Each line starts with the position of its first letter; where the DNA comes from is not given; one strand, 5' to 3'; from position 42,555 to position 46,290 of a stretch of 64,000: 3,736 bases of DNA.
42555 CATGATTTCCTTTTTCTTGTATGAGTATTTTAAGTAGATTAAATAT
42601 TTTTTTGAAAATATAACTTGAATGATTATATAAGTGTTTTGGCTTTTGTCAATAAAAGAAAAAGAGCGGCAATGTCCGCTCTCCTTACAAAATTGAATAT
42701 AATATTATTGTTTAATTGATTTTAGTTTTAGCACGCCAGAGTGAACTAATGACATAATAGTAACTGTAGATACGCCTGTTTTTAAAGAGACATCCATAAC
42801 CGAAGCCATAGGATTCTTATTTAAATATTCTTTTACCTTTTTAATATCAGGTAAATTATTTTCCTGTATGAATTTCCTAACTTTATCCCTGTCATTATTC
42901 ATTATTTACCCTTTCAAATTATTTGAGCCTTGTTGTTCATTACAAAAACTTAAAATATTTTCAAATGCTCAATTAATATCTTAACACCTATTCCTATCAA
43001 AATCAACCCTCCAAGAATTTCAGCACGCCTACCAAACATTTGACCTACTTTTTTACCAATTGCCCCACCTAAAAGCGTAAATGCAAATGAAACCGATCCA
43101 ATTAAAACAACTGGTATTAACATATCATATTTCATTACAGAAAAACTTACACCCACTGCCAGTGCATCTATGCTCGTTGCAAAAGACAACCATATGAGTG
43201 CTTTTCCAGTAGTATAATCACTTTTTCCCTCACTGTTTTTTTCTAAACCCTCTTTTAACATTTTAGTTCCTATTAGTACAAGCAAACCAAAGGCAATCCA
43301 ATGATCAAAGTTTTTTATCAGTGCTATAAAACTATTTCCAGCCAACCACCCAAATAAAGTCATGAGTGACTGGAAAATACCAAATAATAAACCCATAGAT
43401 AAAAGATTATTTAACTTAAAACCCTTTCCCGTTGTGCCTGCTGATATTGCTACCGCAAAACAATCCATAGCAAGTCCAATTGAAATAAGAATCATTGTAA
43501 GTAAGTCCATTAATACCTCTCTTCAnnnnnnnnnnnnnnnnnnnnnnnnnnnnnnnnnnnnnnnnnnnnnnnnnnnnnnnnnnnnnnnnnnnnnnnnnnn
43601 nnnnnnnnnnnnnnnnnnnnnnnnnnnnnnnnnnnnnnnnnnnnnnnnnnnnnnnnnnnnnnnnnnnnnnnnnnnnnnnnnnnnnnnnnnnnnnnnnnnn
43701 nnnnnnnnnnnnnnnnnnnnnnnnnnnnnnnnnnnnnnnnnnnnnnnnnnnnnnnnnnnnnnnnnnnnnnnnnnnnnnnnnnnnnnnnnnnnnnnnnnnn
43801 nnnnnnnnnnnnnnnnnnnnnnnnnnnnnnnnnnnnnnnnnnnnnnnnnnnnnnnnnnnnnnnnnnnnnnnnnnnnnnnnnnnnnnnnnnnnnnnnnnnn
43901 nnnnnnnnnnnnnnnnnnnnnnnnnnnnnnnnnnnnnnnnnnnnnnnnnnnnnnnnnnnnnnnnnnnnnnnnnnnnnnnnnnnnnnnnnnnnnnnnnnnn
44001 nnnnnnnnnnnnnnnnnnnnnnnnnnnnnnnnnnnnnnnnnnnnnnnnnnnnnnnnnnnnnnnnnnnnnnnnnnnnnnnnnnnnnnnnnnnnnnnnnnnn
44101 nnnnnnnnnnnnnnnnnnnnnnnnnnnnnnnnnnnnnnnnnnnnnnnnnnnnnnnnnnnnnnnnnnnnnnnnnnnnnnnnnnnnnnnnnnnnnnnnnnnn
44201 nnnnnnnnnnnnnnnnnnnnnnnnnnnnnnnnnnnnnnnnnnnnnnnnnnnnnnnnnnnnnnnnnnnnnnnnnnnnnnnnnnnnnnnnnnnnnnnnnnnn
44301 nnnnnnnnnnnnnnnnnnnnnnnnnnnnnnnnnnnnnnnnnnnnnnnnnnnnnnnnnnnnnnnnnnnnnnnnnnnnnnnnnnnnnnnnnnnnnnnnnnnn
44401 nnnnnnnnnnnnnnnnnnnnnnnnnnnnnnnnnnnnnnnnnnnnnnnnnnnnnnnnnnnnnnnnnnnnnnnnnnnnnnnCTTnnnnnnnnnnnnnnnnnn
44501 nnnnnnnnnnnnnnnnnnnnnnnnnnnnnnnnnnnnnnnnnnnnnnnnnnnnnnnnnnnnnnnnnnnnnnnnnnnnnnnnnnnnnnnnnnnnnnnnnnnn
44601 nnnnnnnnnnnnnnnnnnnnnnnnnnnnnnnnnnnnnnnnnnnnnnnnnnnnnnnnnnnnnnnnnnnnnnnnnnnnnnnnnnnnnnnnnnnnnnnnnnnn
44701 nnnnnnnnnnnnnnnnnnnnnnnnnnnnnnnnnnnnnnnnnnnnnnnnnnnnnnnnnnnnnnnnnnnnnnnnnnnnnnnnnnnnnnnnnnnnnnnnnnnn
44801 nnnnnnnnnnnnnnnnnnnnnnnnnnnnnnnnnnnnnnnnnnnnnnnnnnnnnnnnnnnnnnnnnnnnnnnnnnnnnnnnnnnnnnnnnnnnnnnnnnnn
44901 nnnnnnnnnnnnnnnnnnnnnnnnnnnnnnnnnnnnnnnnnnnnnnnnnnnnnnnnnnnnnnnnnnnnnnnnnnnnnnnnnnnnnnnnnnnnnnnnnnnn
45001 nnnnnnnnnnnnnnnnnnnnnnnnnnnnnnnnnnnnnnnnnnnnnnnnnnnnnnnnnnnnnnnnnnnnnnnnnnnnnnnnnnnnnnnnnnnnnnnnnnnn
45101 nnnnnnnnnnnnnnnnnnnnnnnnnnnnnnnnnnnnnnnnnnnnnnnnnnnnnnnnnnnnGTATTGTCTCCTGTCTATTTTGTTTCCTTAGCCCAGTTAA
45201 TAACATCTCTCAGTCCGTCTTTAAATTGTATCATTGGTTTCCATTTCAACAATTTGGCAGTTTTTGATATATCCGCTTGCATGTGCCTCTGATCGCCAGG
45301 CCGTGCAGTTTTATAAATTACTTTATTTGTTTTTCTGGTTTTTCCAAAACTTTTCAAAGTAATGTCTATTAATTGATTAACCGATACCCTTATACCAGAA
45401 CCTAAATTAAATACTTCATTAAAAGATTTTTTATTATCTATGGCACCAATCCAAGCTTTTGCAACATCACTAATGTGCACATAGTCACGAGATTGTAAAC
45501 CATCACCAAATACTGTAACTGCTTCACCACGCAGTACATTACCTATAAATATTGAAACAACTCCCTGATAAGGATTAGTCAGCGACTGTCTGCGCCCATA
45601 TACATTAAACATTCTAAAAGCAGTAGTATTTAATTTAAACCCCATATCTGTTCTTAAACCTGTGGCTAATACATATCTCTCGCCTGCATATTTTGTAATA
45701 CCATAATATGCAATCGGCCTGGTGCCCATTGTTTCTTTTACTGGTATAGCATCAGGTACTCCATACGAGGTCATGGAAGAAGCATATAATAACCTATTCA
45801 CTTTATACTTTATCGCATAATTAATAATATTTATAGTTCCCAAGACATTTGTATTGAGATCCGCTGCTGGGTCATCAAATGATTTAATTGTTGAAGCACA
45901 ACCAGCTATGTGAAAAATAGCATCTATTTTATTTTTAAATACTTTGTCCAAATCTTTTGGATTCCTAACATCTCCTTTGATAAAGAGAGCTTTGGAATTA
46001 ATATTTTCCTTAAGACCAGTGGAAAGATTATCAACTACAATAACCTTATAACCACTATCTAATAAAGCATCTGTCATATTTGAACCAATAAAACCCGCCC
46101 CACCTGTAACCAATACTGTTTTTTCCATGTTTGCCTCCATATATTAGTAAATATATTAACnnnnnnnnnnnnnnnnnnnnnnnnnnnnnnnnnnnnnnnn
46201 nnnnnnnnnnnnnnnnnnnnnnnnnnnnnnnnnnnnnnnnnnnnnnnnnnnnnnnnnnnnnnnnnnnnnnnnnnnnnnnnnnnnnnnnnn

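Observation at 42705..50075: Compact operon for a predicted lipid-linked pentose glycosylation system with unexplained accessory genes (UXS - YfhO GT-C - Und-P GT2 - 4-epimerase - SAM MTase - degenerate FabD - MntP - small HTH)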

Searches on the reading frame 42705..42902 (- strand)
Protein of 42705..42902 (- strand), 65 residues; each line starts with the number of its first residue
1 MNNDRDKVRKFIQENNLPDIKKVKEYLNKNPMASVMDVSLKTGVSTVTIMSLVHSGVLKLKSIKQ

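Call 3: search_protein_families(library=pfam, proteins=[window:42705-42902:-], max_evalue=0.01)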
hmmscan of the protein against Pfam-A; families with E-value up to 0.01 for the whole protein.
window:42705-42902:- (65 aa): 0 families

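Call 4: search_protein_families(library=ncbifam, proteins=[window:42705-42902:-], max_evalue=0.01)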
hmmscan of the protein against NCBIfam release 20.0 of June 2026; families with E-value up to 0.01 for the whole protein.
window:42705-42902:- (65 aa): 1 family
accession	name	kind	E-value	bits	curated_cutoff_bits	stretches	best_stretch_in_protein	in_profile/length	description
TIGR03826.1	YvyF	hypoth_equivalog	0.00016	21.7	124.15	1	18-63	30-77/137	TIGR03826 family flagellar region protein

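Call 75: search_solved_structures(query=window:42705-42902:-, max_evalue=10)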
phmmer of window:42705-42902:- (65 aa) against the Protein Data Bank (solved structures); distinct sequences matched with E-value up to 10: 0.

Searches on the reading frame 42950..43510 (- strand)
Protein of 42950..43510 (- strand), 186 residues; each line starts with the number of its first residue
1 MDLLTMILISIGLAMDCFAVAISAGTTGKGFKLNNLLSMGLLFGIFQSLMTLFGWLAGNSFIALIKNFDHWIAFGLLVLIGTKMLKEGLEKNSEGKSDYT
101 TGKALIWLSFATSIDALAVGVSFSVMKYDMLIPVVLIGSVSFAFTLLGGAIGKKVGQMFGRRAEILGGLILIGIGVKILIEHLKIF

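Call 3: search_protein_families(library=pfam, proteins=[window:42950-43510:-], max_evalue=0.01)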
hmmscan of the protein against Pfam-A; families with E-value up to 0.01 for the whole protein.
window:42950-43510:- (186 aa): 1 family
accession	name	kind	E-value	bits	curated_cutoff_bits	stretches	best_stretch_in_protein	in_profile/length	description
PF02659.21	Mntp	-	9.8e-49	165.5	24.4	1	32-179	3-152/152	Putative manganese efflux pump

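Call 4: search_protein_families(library=ncbifam, proteins=[window:42950-43510:-], max_evalue=0.01)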
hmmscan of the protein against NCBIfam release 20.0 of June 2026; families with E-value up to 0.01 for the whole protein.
window:42950-43510:- (186 aa): 2 families
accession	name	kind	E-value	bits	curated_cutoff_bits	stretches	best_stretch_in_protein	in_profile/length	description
NF008546.0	PRK11469.1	equivalog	2.8e-33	115.2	214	1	1-183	1-186/188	manganese efflux pump MntP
TIGR02840.1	spore_YtaF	equivalog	1.8e-08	34.2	149.6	1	94-178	120-205/206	sporulation membrane protein YtaF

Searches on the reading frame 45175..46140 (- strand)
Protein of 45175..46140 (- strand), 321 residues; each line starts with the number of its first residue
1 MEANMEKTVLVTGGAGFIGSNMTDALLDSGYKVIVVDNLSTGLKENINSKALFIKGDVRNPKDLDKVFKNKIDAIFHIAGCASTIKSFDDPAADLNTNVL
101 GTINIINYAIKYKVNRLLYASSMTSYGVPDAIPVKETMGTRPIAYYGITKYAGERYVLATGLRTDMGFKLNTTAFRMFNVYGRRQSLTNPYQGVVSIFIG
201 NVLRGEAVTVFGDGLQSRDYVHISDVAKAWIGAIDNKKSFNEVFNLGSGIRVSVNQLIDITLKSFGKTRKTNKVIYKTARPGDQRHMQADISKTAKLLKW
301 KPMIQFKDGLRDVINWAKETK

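Call 3: search_protein_families(library=pfam, proteins=[window:45175-46140:-], max_evalue=0.01)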
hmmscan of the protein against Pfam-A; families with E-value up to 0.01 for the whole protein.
window:45175-46140:- (321 aa): 11 families
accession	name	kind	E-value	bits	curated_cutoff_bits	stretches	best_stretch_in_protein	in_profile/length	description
PF01370.27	Epimerase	-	2.4e-57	194.6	20.9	1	9-247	1-240/240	NAD dependent epimerase/dehydratase family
PF16363.11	GDP_Man_Dehyd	-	8.4e-49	167.2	27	1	10-312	1-331/332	GDP-mannose 4,6 dehydratase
PF01073.25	3Beta_HSD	-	1.4e-22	80.5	22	1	10-234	1-229/280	3-beta hydroxysteroid dehydrogenase/isomerase family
PF02719.21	Polysacc_synt_2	-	1.7e-17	64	20.2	1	9-285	1-269/293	Polysaccharide biosynthesis protein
PF04321.23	RmlD_sub_bind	-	2.8e-14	53.3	27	1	8-281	2-247/287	RmlD substrate binding domain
PF13460.12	NAD_binding_10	-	1.7e-10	41.5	27.2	1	13-162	1-136/184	NAD(P)H-binding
PF07993.18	NAD_binding_4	-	3.6e-09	36.6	20.1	1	43-197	51-225/258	Male sterility protein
PF00106.31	adh_short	-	1.2e-08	35.1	26.6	1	7-112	1-122/195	short chain dehydrogenase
PF05368.20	NmrA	-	1.4e-07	31.9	27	1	5-273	1-242/298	NmrA-like family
PF13561.12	adh_short_C2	-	3.1e-05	24.1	27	1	18-155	8-160/236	Enoyl-(Acyl carrier protein) reductase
PF08659.16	KR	-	0.00021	21.7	22.6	1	8-125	2-139/180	KR domain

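Call 4: search_protein_families(library=ncbifam, proteins=[window:45175-46140:-], max_evalue=0.01)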
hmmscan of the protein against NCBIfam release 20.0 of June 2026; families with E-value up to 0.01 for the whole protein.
window:45175-46140:- (321 aa): 99 families (the best 25 are shown)
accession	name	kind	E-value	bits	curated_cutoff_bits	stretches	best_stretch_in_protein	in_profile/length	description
TIGR01179.1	galE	equivalog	1.9e-56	191.3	262.3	1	9-319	2-327/332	UDP-glucose 4-epimerase GalE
NF011728.1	PRK15181.1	equivalog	1.5e-48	165.6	760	1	7-317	16-337/348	Vi polysaccharide biosynthesis UDP-N-acetylglucosaminuronic acid C-4 epimerase TviC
TIGR02197.1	heptose_epim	equivalog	1.2e-45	156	274.6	1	9-319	1-315/316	ADP-glyceromanno-heptose 6-epimerase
TIGR01181.1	dTDP_gluc_dehyt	equivalog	1.1e-43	149.5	365.1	1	9-319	2-313/321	dTDP-glucose 4,6-dehydratase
TIGR04180.1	EDH_00030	hypoth_equivalog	1e-37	129.9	475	1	9-303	1-295/297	NAD-dependent 4,6-dehydratase LegB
NF007956.0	PRK10675.1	subfamily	6e-36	124.2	394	1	8-317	2-329/338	UDP-glucose 4-epimerase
NF008360.0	PRK11150.1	equivalog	2.5e-28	99.2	452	1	9-317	2-306/310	ADP-glyceromanno-heptose 6-epimerase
NF007490.0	PRK10084.1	subfamily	2.8e-25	89.1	649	2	170-317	187-334/361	dTDP-glucose 4,6-dehydratase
NF007582.0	PRK10217.1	equivalog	1.2e-23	83.8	698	1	7-317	2-331/355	dTDP-glucose 4,6-dehydratase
NF008872.0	PRK11908.1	equivalog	1.7e-21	76.6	294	1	7-318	2-336/349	bifunctional UDP-4-keto-pentose/UDP-xylose synthase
TIGR02622.1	CDP_4_6_dhtase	equivalog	1.6e-19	70.3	278.45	2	6-114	4-120/352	CDP-glucose 4,6-dehydratase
NF005998.1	PRK08125.1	equivalog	1.7e-18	66.3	777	1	5-316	314-648/649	bifunctional UDP-4-amino-4-deoxy-L-arabinose formyltransferase/UDP-glucuronic acid oxidase ArnA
TIGR03466.1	HpnA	hypoth_equivalog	2.5e-18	66.1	367.65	1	8-158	2-153/327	hopanoid-associated sugar epimerase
NF047922.1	GDPFucSynFcl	equivalog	5.3e-18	65.5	500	1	6-317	2-301/308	GDP-L-fucose synthase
NF043036.1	ErythonDh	equivalog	1.5e-15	57.3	325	1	9-156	3-159/321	D-erythronate dehydrogenase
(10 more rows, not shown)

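Call 6: search_solved_structures(query=window:45175-46140:-, max_evalue=1e-20)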
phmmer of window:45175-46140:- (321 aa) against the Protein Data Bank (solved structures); distinct sequences matched with E-value up to 1e-20: 75 (the best 60 are shown).
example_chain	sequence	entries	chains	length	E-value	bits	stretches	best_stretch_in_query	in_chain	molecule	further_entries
4zrm_A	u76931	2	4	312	4.2e-61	210.1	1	8-320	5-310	UDP-glucose 4-epimerase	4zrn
6dnt_A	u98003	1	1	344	5.6e-48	166.9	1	6-316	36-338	NAD-dependent epimerase/dehydratase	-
3ru7_A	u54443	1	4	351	2.3e-47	164.9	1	7-316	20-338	WbgU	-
3ru9_A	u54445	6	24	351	2.3e-47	164.9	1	7-316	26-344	WbgU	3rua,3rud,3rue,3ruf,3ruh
3lu1_A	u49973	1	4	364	2.7e-47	164.7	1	7-316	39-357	WbgU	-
3ruc_A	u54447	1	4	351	6.2e-46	160.2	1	7-316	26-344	WbgU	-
1sb8_A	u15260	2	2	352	7.4e-45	156.7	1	7-316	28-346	wbpP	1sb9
6wjb_A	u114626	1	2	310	2.2e-42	148.6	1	8-293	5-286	NAD-dependent epimerase/dehydratase family protein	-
6wj9_A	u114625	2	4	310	2.1e-41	145.4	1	8-293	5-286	NAD-dependent epimerase/dehydratase family protein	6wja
6pmh_A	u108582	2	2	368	6.3e-41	143.8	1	7-319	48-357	UDP-glucose 4-epimerase related protein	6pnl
10ke_A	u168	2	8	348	2.2e-40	142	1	9-317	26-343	Capsular polysaccharide biosynthesis protein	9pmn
7ys8_A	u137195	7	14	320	2.4e-40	141.9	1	9-317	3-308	UDP-glucose 4-epimerase | UDP-glucose 4-epimerase along with EC 5.1.3.2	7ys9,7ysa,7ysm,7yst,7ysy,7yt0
6kv9_A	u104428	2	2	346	3e-40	141.6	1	8-319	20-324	MoeE5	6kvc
2p5u_A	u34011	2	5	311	2.9e-39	138.3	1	9-314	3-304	UDP-glucose 4-epimerase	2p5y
8wxk_A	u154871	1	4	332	8.4e-38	133.5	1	7-315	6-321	UDP-glucose 4-epimerase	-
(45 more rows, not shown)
